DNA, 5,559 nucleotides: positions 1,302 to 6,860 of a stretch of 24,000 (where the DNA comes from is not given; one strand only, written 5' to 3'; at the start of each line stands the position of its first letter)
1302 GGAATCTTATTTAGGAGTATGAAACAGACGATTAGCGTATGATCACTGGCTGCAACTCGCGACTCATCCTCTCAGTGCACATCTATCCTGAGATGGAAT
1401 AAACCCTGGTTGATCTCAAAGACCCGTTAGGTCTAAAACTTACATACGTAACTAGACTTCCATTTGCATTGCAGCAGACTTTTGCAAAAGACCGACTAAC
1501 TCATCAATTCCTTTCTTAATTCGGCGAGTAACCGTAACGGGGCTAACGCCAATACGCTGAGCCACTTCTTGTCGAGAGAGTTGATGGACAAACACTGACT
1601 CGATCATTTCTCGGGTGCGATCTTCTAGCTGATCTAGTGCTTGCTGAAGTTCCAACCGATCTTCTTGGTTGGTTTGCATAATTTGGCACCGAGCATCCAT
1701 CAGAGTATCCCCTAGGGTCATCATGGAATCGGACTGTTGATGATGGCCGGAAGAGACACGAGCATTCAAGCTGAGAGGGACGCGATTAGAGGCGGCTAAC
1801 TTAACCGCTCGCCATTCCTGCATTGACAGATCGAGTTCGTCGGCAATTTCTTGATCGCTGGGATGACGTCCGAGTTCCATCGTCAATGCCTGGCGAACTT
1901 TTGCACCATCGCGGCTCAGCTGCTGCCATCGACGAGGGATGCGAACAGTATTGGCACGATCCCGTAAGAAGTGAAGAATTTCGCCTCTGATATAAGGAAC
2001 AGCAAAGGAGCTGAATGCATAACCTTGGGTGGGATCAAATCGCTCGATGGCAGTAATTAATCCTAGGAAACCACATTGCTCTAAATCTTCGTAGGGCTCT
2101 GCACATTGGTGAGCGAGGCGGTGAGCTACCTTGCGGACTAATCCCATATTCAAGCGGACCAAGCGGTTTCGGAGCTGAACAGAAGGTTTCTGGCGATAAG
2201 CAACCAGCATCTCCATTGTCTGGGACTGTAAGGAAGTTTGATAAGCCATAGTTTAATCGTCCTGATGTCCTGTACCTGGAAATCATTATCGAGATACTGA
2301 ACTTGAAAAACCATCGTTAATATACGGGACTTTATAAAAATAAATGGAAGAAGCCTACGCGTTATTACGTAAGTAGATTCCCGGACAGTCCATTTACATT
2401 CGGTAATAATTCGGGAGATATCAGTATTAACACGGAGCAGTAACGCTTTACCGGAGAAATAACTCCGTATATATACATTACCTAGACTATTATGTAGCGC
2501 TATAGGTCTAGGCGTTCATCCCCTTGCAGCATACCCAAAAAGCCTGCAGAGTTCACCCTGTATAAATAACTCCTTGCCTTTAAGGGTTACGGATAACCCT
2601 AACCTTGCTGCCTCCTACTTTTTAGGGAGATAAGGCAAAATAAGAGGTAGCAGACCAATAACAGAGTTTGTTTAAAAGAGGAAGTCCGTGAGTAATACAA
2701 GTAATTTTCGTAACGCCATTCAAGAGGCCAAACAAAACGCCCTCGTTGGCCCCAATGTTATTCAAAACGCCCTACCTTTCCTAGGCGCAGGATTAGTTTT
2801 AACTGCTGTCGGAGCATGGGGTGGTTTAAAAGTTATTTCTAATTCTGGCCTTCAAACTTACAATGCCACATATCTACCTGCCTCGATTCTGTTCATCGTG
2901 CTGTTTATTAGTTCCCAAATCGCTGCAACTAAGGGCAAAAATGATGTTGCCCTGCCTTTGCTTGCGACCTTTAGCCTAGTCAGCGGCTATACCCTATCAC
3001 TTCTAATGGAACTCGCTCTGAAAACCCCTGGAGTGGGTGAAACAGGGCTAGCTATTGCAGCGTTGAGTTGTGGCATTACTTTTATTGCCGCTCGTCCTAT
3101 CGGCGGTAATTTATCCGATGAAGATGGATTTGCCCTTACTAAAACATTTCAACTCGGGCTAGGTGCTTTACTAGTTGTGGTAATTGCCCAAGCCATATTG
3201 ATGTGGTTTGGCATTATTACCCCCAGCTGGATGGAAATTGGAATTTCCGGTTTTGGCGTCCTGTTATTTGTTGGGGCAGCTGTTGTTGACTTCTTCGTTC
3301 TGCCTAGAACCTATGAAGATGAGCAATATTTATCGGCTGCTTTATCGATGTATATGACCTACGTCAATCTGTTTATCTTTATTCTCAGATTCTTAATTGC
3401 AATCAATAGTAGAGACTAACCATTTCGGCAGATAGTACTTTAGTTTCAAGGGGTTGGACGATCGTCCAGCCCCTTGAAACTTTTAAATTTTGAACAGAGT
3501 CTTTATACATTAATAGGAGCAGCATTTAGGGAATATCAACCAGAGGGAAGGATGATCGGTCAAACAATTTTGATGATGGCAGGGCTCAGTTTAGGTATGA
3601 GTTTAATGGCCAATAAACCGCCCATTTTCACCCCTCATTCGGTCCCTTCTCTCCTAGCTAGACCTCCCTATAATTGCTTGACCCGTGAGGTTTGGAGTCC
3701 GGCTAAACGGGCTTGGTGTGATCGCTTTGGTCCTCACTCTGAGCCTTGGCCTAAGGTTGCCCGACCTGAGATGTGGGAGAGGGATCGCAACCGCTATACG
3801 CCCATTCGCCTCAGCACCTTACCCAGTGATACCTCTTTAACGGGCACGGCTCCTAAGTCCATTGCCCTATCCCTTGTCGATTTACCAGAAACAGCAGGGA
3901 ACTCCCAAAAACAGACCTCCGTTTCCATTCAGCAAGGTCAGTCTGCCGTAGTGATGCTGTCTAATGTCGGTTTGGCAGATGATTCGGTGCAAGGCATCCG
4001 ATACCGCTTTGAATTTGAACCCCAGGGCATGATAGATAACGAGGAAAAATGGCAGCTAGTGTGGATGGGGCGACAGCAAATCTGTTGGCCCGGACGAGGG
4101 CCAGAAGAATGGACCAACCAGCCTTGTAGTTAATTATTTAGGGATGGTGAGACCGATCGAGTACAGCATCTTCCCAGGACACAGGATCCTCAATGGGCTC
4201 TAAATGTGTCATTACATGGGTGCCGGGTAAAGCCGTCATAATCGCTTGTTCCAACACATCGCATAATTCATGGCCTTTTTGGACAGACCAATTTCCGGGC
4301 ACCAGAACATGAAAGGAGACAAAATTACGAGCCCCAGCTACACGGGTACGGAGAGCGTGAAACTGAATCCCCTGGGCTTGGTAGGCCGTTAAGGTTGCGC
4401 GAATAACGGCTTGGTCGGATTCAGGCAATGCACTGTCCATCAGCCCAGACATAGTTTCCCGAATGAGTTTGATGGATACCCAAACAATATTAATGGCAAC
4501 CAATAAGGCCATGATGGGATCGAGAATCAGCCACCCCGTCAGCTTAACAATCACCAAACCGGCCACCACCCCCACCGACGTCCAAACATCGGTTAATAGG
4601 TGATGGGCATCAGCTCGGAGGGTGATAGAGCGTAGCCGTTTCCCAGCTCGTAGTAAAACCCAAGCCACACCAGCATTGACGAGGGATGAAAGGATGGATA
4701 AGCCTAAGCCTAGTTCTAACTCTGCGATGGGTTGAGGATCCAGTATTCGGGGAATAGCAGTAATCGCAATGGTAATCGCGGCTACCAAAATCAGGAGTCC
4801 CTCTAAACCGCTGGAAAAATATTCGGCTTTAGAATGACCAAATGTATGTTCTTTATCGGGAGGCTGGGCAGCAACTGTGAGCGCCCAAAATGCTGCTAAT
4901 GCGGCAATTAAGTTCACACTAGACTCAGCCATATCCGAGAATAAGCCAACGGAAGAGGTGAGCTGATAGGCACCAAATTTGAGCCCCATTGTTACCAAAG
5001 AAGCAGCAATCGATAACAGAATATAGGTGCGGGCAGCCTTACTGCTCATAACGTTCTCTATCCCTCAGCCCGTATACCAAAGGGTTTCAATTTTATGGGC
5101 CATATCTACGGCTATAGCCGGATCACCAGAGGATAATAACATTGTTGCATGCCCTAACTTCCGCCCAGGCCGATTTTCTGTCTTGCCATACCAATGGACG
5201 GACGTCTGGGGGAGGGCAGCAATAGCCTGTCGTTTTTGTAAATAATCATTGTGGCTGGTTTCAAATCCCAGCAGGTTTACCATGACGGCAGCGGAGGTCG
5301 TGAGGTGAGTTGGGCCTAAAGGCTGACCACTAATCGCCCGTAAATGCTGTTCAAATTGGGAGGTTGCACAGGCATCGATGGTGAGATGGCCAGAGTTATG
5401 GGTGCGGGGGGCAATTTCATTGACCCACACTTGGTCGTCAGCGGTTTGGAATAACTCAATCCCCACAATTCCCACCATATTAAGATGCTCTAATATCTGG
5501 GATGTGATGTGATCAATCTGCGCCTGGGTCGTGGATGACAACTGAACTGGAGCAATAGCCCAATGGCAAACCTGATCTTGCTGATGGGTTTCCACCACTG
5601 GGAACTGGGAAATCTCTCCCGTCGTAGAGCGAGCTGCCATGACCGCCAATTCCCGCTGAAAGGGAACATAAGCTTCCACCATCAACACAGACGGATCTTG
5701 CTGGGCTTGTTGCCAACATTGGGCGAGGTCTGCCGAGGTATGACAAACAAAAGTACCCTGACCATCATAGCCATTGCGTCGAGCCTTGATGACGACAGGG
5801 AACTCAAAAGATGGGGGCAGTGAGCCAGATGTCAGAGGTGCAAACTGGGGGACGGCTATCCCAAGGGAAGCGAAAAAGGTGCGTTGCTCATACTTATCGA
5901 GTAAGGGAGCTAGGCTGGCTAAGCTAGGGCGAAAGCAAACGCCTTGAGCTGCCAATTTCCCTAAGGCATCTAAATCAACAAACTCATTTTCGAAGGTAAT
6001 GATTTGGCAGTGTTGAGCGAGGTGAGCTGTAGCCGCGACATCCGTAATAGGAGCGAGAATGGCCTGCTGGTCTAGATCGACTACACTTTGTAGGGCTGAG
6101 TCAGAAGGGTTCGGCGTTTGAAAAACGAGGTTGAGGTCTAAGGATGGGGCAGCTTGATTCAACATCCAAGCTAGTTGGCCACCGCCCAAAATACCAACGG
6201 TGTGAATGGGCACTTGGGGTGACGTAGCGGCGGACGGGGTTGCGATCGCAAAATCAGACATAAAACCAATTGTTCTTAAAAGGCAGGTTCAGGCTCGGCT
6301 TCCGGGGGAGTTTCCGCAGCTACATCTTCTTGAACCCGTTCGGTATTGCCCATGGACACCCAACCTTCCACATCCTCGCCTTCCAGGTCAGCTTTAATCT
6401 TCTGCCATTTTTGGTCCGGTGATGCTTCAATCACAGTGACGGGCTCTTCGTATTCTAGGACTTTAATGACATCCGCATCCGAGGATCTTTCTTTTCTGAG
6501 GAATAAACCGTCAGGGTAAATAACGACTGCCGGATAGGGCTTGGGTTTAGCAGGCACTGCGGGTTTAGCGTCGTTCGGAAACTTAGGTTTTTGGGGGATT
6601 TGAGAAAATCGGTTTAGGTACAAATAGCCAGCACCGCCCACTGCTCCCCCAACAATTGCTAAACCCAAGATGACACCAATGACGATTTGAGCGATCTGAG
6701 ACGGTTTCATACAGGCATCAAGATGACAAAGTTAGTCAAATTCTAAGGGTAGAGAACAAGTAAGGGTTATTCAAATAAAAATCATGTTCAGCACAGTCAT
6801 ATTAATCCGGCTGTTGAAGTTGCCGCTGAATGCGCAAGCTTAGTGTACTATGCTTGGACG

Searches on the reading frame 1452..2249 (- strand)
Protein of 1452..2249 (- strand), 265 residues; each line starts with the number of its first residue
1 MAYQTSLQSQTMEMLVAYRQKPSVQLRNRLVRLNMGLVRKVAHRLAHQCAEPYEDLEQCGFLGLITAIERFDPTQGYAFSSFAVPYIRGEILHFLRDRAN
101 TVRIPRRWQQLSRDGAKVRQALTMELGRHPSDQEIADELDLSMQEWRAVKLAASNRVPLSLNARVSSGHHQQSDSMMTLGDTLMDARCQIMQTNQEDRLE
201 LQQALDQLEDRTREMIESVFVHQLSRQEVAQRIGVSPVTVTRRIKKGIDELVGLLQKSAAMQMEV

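Call 86: search_protein_families(library=pfam, proteins=[window:1452-2249:-], max_evalue=0.001)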
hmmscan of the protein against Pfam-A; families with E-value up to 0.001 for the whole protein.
window:1452-2249:- (265 aa): 8 families
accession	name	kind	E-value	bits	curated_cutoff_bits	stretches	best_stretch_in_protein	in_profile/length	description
PF04542.20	Sigma70_r2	-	1.9e-16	60.1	24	1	30-99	1-69/71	Sigma-70 region 2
PF08281.18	Sigma70_r4_2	-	1.3e-10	41.2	25.7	1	199-247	2-50/54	Sigma-70, region 4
PF04539.22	Sigma70_r3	-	4.3e-09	36.8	25.3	1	116-172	7-61/78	Sigma-70 region 3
PF04545.22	Sigma70_r4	-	7.7e-09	35.4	24.1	1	204-251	1-48/50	Sigma-70, region 4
PF07638.17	Sigma70_ECF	-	2e-05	25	21.1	1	189-244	114-172/185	ECF sigma factor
PF13545.12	HTH_Crp_2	-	0.00024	21.4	27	0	208-246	10-45/70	Crp-like helix-turn-helix domain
PF13404.12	HTH_AsnC-type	-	0.00053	20.2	27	0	226-246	20-40/42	AsnC-type helix-turn-helix domain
PF13412.12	HTH_24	-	0.00074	19.5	21.9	0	224-246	18-40/48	Winged helix-turn-helix DNA-binding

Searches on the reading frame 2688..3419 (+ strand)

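Call 86: search_protein_families(library=pfam, proteins=[window:2688-3419:+], max_evalue=0.001)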
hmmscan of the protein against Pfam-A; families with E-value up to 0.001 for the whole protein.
window:2688-3419:+ (243 aa): 1 family
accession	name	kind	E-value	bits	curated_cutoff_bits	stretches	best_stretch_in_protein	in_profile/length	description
PF01027.25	Bax1-I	-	1.3e-28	100.7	34.1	1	23-236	2-207/207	Inhibitor of apoptosis-promoting Bax1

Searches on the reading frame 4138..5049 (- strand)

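Call 86: search_protein_families(library=pfam, proteins=[window:4138-5049:-], max_evalue=0.001)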
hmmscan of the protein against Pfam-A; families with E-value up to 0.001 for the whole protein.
window:4138-5049:- (303 aa): 2 families
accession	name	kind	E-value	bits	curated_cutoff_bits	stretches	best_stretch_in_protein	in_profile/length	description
PF01545.26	Cation_efflux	-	1.2e-40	139.8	26.6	1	10-204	1-198/198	Cation efflux family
PF16916.11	ZT_dimer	-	1.5e-20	73.4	26.7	1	208-285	1-77/78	Dimerisation domain of Zinc Transporter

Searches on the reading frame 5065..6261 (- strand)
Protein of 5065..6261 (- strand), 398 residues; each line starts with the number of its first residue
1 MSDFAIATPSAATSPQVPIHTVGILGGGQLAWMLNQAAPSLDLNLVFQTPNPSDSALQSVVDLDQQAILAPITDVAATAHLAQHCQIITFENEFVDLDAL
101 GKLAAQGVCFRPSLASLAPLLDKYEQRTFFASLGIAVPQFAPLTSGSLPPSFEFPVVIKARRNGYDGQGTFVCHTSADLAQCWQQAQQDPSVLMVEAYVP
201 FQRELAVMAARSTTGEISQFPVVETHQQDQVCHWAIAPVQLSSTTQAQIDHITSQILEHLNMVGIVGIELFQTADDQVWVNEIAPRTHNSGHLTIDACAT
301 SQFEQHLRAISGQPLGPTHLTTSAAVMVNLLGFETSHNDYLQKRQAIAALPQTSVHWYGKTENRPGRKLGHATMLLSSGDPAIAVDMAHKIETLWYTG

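Call 86: search_protein_families(library=pfam, proteins=[window:5065-6261:-], max_evalue=0.001)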
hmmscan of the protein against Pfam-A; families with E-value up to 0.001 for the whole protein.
window:5065-6261:- (398 aa): 5 families
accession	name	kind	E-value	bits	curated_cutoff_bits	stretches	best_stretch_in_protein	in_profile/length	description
PF02222.28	ATP-grasp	-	2.7e-59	200.3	27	1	129-303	2-179/179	ATP-grasp domain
PF17769.7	PurK_C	-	6.4e-17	61.5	22.6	1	325-378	1-49/56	Phosphoribosylaminoimidazole carboxylase C-terminal domain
PF22660.2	RS_preATP-grasp-like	-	7.5e-15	55.6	27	1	20-113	2-90/98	Ribonucleotide synthetase preATP-grasp domain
PF07478.18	Dala_Dala_lig_C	-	1.1e-07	32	24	1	151-284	34-173/204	D-ala D-ala ligase C-terminus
PF02786.22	CPSase_L_D2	-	0.00017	21.6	19.8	1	152-313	37-206/211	Carbamoyl-phosphate synthase L chain, ATP binding domain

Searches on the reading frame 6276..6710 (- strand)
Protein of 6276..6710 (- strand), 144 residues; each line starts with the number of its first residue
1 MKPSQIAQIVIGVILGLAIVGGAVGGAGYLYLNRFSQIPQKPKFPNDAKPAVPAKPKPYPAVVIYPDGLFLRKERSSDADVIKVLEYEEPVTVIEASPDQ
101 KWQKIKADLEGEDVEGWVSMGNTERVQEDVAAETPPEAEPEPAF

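Call 86: search_protein_families(library=pfam, proteins=[window:6276-6710:-], max_evalue=0.001)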
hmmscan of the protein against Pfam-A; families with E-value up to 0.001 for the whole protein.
window:6276-6710:- (144 aa): 1 family
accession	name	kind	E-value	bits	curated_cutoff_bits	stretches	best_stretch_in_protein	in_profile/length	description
PF08239.17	SH3_3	-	2e-09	37.9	27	1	67-122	1-52/54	Bacterial SH3 domain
